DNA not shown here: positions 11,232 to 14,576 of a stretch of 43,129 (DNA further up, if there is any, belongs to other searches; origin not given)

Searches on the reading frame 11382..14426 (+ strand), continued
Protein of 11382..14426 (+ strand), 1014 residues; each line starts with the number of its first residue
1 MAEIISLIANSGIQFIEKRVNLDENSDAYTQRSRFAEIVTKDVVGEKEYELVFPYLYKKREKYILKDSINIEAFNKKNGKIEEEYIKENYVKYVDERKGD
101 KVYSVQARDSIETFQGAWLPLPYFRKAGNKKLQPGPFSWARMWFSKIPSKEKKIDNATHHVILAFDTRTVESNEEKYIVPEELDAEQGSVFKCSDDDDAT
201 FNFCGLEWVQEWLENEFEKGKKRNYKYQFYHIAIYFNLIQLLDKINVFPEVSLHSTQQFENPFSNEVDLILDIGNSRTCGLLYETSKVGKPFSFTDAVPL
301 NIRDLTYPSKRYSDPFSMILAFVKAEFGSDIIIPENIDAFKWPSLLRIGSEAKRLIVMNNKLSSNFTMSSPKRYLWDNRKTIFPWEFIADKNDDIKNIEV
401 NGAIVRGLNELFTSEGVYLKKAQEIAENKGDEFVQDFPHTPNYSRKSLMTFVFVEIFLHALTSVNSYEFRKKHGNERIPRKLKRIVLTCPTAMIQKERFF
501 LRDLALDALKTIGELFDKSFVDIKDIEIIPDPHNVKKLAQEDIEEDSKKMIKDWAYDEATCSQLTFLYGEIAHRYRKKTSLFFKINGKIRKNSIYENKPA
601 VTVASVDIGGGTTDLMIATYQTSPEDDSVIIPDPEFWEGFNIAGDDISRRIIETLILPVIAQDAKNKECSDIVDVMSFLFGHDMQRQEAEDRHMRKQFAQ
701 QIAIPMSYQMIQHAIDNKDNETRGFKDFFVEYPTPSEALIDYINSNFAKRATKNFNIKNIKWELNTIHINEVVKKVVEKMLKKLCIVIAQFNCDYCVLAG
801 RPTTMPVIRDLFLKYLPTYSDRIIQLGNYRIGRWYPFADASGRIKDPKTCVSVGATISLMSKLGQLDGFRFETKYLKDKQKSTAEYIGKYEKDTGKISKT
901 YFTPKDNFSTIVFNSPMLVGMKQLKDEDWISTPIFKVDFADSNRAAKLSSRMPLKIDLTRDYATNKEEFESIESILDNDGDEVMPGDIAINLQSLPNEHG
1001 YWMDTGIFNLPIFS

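Call 61: find_homologous_proteins(query=window:11382-14426:+, max_evalue=1e-20)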
Query window:11382-14426:+ (1014 aa): 1972 proteins with E <= 1e-20 among 8000 candidates; the best 120 are listed.
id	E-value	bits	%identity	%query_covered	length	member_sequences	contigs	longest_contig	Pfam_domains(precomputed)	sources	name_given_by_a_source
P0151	0.0e+0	2329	100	100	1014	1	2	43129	PF07520.17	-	-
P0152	0.0e+0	1822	76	100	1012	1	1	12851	PF07520.17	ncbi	-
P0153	0.0e+0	1757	73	100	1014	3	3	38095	PF07520.17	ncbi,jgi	-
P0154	0.0e+0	1718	72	100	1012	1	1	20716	PF07520.17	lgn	-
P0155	0.0e+0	1499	63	100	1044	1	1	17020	PF07520.17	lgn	-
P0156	0.0e+0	1162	52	100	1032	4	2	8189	PF07520.17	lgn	-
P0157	0.0e+0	1147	52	100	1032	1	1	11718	PF07520.17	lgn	-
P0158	0.0e+0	1129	50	100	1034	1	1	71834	PF07520.17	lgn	-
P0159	0.0e+0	1125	50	100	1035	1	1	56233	PF07520.17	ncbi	-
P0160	0.0e+0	1123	50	100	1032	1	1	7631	PF07520.17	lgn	-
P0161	0.0e+0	1030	46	100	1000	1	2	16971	PF07520.17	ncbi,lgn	-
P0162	0.0e+0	1029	77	57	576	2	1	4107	PF07520.17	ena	-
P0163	0.0e+0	1029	47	99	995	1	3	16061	PF07520.17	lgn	-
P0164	0.0e+0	1029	48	100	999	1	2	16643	PF07520.17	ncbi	-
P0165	0.0e+0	1021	47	100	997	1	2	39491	PF07520.17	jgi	-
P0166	0.0e+0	1020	52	87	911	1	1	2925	PF07520.17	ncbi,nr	ncbi:MAG: virulence factor SrfB, partial [Bacteroidetes bacterium]|nr:virulence factor SrfB [Bactero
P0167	0.0e+0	1017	48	99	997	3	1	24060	PF07520.17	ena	-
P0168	0.0e+0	1017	47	100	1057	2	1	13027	PF07520.17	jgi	-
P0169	0.0e+0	1016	47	100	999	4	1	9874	PF07520.17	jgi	-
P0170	0.0e+0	1014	47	100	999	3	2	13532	PF07520.17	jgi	-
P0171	0.0e+0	1013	47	100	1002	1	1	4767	PF07520.17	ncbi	-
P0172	1.6e-298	1011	47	100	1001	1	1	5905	PF07520.17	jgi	-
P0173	2.4e-298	1010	47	100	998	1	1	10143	PF07520.17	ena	-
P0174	7.9e-298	1009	47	99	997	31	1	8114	PF07520.17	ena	-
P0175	1.8e-296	1004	47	100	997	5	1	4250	PF07520.17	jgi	-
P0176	4.4e-296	1003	47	100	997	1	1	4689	PF07520.17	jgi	-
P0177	1.0e-295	1002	46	100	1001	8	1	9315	PF07520.17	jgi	-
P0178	1.8e-295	1001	46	100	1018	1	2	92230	PF07520.17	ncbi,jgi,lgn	-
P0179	1.9e-294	997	46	99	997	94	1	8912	PF07520.17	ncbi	-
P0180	2.3e-293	994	46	99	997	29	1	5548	PF07520.17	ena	-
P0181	3.5e-293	993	47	99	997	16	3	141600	PF07520.17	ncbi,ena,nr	ncbi:MAG: virulence factor SrfB [Bacteroidales bacterium]|nr:virulence factor SrfB [Bacteroidales ba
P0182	5.5e-290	983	46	100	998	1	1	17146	PF07520.17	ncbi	-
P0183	5.5e-286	969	46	100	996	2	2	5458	PF07520.17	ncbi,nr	ncbi:MAG: virulence factor SrfB [Bacteroidales bacterium]|nr:virulence factor SrfB [Bacteroidales ba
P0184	2.7e-285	967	46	100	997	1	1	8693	PF07520.17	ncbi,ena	-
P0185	1.6e-284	964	46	100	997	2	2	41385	PF07520.17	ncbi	-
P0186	1.7e-284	964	46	100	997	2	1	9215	PF07520.17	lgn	-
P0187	1.8e-284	964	46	100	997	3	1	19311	PF07520.17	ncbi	-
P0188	2.1e-282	958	45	100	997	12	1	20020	PF07520.17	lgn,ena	-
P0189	3.2e-282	957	44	100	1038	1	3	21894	PF07520.17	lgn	-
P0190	4.3e-281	953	45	100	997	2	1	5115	PF07520.17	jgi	-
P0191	8.7e-281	952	45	100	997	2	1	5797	PF07520.17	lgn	-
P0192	1.1e-280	952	45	100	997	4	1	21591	PF07520.17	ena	-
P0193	1.9e-280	951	45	100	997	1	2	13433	PF07520.17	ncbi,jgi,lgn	-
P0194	5.2e-280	950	44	100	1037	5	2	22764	PF07520.17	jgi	jgi:hypothetical protein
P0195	3.7e-279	947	45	99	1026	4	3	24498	PF07520.17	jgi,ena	-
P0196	1.1e-278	945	66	61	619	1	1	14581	PF07520.17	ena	-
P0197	8.8e-276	936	45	100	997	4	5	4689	PF07520.17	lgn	-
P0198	1.7e-275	935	44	100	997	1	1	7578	PF07520.17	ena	-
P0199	8.4e-275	932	48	88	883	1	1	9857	PF07520.17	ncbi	-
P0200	1.3e-272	925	44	100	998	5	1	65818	PF07520.17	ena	-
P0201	2.8e-270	917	43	99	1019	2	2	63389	PF07520.17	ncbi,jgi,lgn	-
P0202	1.7e-266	905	43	100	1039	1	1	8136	PF07520.17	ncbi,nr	ncbi:MAG: virulence factor SrfB [Saprospiraceae bacterium]|nr:virulence factor SrfB [Saprospiraceae 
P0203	7.9e-265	899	46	92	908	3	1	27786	PF07520.17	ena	-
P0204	1.9e-258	878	43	100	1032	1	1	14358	PF07520.17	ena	-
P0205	1.6e-255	869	42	100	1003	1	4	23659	PF07520.17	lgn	-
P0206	3.7e-255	867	42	99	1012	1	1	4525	PF07520.17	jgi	jgi:hypothetical protein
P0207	3.8e-253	861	42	100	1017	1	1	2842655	PF07520.17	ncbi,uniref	ncbi:virulence factor SrfB [Limibacter armeniacum]|uniref:virulence factor SrfB n=1 Tax=Limibacter a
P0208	6.4e-253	860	42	99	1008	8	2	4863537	PF07520.17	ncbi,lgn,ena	-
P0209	2.1e-250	852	42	99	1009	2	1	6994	PF07520.17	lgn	-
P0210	8.2e-249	846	42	99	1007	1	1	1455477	PF07520.17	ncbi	-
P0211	2.2e-247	842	41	99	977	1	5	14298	PF07520.17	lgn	-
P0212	6.2e-240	817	40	99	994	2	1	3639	PF07520.17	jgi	jgi:hypothetical protein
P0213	3.7e-232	791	40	99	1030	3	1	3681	PF07520.17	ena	-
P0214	1.9e-226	772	42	91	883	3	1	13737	PF07520.17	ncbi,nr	ncbi:MAG: hypothetical protein QG657_4927, partial [Acidobacteriota bacterium]|nr:hypothetical prote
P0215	4.4e-216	738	40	99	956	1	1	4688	PF07520.17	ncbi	-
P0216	2.0e-214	732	39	99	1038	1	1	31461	PF07520.17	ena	-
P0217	1.8e-212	726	39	99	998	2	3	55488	PF07520.17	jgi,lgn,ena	-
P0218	3.1e-210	719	39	99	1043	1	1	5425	PF07520.17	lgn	-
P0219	1.6e-208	713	39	99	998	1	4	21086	PF07520.17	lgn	-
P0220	1.3e-207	710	39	99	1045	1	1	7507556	PF07520.17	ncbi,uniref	ncbi:virulence factor SrfB [Lewinella sp. LCG006]|uniref:virulence factor SrfB n=1 Tax=Lewinella sp.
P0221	7.4e-207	707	39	99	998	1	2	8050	PF07520.17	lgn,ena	-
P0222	4.1e-206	705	38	99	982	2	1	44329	PF07520.17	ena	-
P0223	2.8e-205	702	37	99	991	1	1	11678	PF07520.17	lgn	-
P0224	3.0e-205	702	38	100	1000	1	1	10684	PF07520.17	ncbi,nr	ncbi:MAG: virulence factor SrfB [SAR324 cluster bacterium]|nr:virulence factor SrfB [SAR324 cluster 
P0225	1.6e-202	693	38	99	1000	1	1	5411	PF07520.17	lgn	-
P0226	5.2e-202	691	38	99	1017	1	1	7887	PF07520.17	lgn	-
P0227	5.9e-202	691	36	100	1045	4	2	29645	PF07520.17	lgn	-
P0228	8.1e-202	691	37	99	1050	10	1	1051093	PF07520.17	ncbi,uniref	ncbi:virulence factor SrfB [Larkinella sp. GY13]|uniref:virulence factor SrfB n=1 Tax=Larkinella sp.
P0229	1.2e-201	690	39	99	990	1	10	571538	PF07520.17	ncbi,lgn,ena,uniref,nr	ncbi:virulence factor SrfB [Polaribacter sp. Z014]|uniref:virulence factor SrfB n=1 Tax=unclassified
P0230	3.7e-201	689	37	100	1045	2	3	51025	PF07520.17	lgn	-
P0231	1.4e-200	687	39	99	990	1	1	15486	PF07520.17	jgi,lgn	jgi:hypothetical protein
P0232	1.6e-200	686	37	100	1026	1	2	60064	PF07520.17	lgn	-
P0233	1.6e-200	686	39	100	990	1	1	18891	PF07520.17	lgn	-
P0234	1.8e-200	686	39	99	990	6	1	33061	PF07520.17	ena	-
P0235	4.1e-200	685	37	99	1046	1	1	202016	PF07520.17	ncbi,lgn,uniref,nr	ncbi:virulence factor SrfB [Spirosoma fluviale]|uniref:Virulence factor SrfB n=1 Tax=Spirosoma fluvi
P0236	4.8e-200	685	39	100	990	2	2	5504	PF07520.17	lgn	-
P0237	5.3e-200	685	37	99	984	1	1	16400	PF07520.17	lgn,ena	-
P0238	2.1e-199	683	39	99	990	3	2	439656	PF07520.17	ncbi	-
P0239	2.8e-199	682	38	99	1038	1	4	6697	PF07520.17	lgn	-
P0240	5.9e-199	681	38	100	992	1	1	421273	PF07520.17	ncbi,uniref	ncbi:virulence factor SrfB [Tenacibaculum xiamenense]|uniref:virulence factor SrfB n=1 Tax=Tenacibac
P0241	7.9e-199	681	38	99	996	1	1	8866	PF07520.17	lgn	-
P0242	2.4e-197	676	38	100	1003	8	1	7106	PF07520.17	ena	-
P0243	2.6e-197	676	36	100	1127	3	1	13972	PF07520.17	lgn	-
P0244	5.0e-197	675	39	100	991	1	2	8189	PF07520.17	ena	-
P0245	3.3e-196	672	37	100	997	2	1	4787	PF07520.17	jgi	-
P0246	1.0e-195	671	36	99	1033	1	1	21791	PF07520.17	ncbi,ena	-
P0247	1.3e-195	670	38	100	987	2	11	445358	PF07520.17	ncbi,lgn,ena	-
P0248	1.3e-195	670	37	99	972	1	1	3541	PF07520.17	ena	-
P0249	4.3e-195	668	37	99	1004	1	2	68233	PF07520.17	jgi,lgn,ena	-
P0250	8.8e-195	667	37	99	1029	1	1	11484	PF07520.17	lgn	-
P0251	1.0e-193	664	38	100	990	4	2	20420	PF07520.17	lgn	-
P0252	3.3e-193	662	37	99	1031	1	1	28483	PF07520.17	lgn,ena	-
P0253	3.4e-193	662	37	99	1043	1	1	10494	PF07520.17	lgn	-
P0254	3.5e-193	662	37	100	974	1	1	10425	PF07520.17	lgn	-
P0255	8.0e-193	661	37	100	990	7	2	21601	PF07520.17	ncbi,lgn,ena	-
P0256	2.9e-192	659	38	100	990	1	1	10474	PF07520.17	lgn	-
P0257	5.5e-192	658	37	100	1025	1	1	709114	PF07520.17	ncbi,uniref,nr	ncbi:virulence factor SrfB [Fulvivirgaceae bacterium BMA12]|uniref:Virulence factor SrfB n=1 Tax=Aga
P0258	5.9e-192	658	37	100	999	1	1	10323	PF07520.17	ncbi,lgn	-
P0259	3.3e-191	656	37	99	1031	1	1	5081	PF07520.17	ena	-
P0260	1.9e-190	653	36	99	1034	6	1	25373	PF07520.17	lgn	-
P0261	2.3e-190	653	37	99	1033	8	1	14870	PF07520.17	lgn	-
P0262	2.8e-190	653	37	100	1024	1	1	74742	PF07520.17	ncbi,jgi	jgi:hypothetical protein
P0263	1.3e-189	650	36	99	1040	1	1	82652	PF07520.17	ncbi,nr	ncbi:MAG: virulence factor SrfB [Bernardetiaceae bacterium]|nr:virulence factor SrfB [Bernardetiacea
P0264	1.1e-188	647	36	100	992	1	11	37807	PF07520.17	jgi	jgi:hypothetical protein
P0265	1.3e-188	647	36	99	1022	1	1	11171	PF07520.17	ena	-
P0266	2.4e-188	646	37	99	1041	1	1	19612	PF07520.17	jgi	-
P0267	2.5e-188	646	36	99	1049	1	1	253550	PF07520.17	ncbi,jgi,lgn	jgi:hypothetical protein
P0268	1.5e-187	644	37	99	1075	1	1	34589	PF07520.17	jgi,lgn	-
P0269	2.6e-187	643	36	99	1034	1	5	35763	PF07520.17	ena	-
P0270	2.8e-187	643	37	99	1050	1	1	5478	PF07520.17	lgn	-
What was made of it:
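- SrfB homologues are common in free-living Bacteroidota (call 61).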

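Call 62: find_encoding_contigs(protein=P0153, flank=10000, max_places=2)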
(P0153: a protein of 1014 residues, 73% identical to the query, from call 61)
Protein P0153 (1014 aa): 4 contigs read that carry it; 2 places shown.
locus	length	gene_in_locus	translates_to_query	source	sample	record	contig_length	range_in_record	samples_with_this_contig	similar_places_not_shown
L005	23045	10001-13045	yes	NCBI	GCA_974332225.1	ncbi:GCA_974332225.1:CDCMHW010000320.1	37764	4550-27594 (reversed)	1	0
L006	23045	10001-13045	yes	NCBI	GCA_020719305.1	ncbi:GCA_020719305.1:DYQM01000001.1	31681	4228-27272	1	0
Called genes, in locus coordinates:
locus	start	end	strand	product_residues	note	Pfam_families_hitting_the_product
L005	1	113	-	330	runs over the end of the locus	PF01118:Semialdhyde_dh, PF02774:Semialdhyde_dhC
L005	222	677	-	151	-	PF09917:DUF2147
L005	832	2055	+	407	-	PF00899:ThiF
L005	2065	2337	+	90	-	PF08817:YukD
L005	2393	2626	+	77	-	-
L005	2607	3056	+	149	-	PF01850:PIN (weak)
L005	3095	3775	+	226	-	PF00179:UQ_con (weak)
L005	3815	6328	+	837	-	PF01398:JAB, PF14464:Prok-JAB (weak)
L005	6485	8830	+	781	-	PF00092:VWA (weak)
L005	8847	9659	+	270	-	-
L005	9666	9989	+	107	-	-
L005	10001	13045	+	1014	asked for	PF07520:SrfB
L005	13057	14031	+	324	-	-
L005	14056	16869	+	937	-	PF10139:Virul_Fac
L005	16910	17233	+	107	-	-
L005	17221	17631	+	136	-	PF01850:PIN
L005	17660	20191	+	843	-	PF00082:Peptidase_S8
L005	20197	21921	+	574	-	-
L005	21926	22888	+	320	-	PF28532:DUF8428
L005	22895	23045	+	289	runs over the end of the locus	PF01398:JAB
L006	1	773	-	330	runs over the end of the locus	PF01118:Semialdhyde_dh, PF02774:Semialdhyde_dhC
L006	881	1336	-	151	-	PF09917:DUF2147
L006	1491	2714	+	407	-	PF00899:ThiF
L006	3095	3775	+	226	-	PF00179:UQ_con (weak)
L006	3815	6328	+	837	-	PF01398:JAB, PF14464:Prok-JAB (weak)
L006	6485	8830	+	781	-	PF00092:VWA (weak)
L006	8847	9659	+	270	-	-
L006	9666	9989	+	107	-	-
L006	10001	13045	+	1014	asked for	PF07520:SrfB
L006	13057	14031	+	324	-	-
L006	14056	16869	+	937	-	PF10139:Virul_Fac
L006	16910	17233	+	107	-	-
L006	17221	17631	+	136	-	PF01850:PIN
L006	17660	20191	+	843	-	PF00082:Peptidase_S8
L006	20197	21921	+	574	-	-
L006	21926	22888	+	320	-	PF28532:DUF8428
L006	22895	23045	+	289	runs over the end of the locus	PF01398:JAB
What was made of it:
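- The arrangement is conserved in L005/L006 (call 62).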

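Call 63: find_encoding_contigs(protein=P0158, flank=10000, max_places=1)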
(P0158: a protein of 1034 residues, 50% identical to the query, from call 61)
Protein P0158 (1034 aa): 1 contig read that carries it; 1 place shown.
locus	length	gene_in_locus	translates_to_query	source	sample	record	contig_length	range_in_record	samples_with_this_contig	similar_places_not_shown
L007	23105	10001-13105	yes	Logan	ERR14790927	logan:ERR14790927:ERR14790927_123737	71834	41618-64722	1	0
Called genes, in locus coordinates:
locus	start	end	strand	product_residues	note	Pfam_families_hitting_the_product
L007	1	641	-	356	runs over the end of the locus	PF00953:Glycos_transf_4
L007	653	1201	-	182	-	PF00908:dTDP_sugar_isom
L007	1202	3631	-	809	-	PF02706:Wzz, PF13807:GNVR (weak), PF01656:CbiA (weak), PF13614:AAA_31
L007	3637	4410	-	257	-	PF02563:Poly_export, PF22461:SLBB_2 (weak)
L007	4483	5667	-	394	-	PF13439:Glyco_transf_4, PF13477:Glyco_trans_4_2, PF13579:Glyco_trans_4_4, PF00534:Glycos_transf_1, PF13692:Glyco_trans_1_4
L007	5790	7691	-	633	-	PF13522:GATase_6, PF13537:GATase_7, PF00733:Asn_synthase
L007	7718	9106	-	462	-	PF00890:FAD_binding_2 (weak), PF01134:GIDA (weak), PF01266:DAO (faint), PF07992:Pyr_redox_2, PF12831:FAD_oxidored (weak), PF13738:Pyr_redox_3, PF00070:Pyr_redox, PF02852:Pyr_redox_dim, +3 more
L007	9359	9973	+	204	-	PF17032:Zn_ribbon_15 (faint), PF13248:Zn_ribbon_3 (faint), PF12773:DZR (weak), PF13240:Zn_Ribbon_1 (weak)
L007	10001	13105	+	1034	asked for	PF07520:SrfB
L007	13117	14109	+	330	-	-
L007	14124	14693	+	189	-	PF01694:Rhomboid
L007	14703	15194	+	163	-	PF03692:CxxCxxCC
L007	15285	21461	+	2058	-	PF01835:MG2, PF07703:A2M_BRD (faint), PF00207:A2M, PF17973:bMG10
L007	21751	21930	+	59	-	-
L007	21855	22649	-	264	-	PF00459:Inositol_P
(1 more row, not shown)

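Call 64: find_encoding_contigs(protein=P0181, flank=10000, max_places=1)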
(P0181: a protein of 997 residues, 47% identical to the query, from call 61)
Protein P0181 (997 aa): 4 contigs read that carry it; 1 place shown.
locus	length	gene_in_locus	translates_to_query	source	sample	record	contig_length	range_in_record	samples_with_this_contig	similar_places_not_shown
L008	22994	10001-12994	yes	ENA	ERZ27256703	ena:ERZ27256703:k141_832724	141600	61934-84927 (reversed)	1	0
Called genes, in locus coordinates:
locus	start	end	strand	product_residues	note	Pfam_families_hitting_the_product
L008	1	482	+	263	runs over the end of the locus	PF01551:Peptidase_M23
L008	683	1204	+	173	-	PF06094:GGACT (weak)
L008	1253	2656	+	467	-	PF01566:Nramp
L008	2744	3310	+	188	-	-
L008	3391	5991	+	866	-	PF01624:MutS_I, PF05188:MutS_II, PF05192:MutS_III, PF05190:MutS_IV, PF00488:MutS_V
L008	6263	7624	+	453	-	PF05697:Trigger_N, PF28537:FKBP-like_TF, PF05698:Trigger_C (weak), PF28539:TF_C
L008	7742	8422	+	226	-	PF00574:CLP_protease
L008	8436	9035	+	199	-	PF00574:CLP_protease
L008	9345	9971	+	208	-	-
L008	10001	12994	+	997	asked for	PF07520:SrfB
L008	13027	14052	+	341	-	-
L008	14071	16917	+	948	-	PF10139:Virul_Fac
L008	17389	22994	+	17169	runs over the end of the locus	-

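Call 65: find_encoding_contigs(protein=P0178, flank=10000, max_places=1)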
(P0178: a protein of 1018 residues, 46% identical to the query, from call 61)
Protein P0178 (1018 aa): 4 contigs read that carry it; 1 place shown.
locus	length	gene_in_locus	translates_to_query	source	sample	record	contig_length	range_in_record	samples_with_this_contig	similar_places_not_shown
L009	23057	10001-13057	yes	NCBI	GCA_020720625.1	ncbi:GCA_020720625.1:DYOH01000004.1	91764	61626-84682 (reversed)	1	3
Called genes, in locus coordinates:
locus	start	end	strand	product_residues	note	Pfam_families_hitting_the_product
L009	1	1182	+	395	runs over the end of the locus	-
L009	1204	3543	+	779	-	PF20782:TssR_VWA, PF00092:VWA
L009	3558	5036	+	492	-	-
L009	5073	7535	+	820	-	PF20782:TssR_VWA, PF00092:VWA, PF20781:TssR_C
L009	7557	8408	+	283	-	PF00005:ABC_tran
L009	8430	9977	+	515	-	-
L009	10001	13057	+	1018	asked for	PF07520:SrfB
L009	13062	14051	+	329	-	-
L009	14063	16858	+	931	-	PF10139:Virul_Fac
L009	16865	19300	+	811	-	PF00082:Peptidase_S8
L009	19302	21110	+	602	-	-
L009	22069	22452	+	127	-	-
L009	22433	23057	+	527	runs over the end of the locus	-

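Call 66: find_encoding_contigs(protein=P0207, flank=10000, max_places=1)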
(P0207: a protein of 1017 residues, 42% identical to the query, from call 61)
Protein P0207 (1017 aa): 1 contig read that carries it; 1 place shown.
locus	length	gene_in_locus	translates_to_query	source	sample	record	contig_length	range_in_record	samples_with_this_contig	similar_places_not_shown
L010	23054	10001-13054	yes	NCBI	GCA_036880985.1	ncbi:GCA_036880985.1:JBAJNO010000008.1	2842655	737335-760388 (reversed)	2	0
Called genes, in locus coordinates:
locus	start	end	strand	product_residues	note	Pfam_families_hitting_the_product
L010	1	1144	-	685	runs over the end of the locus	PF13181:TPR_8 (faint), PF00515:TPR_1 (faint), PF07719:TPR_2 (faint), PF13424:TPR_12 (weak), PF13176:TPR_7 (faint), PF13374:TPR_10 (faint), PF13424:TPR_12 (weak), PF07228:SpoIIE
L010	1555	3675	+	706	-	PF00009:GTP_EFTU, PF01926:MMR_HSR1 (weak), PF22042:EF-G_D2, PF14492:EFG_III, PF03764:EFG_IV, PF00679:EFG_C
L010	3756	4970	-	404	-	PF00085:Thioredoxin, PF03190:Thioredox_DsbH, PF13899:Thioredoxin_7, PF13098:Thioredoxin_2, PF03190:Thioredox_DsbH (weak), PF00085:Thioredoxin, PF13098:Thioredoxin_2, PF13899:Thioredoxin_7, +2 more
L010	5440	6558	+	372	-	PF04473:DUF553, PF01841:Transglut_core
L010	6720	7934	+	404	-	PF01244:Peptidase_M19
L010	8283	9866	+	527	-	-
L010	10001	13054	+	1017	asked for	PF07520:SrfB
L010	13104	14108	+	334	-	-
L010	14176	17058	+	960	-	PF10139:Virul_Fac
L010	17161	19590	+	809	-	PF00082:Peptidase_S8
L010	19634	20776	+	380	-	-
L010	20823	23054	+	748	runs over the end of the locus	-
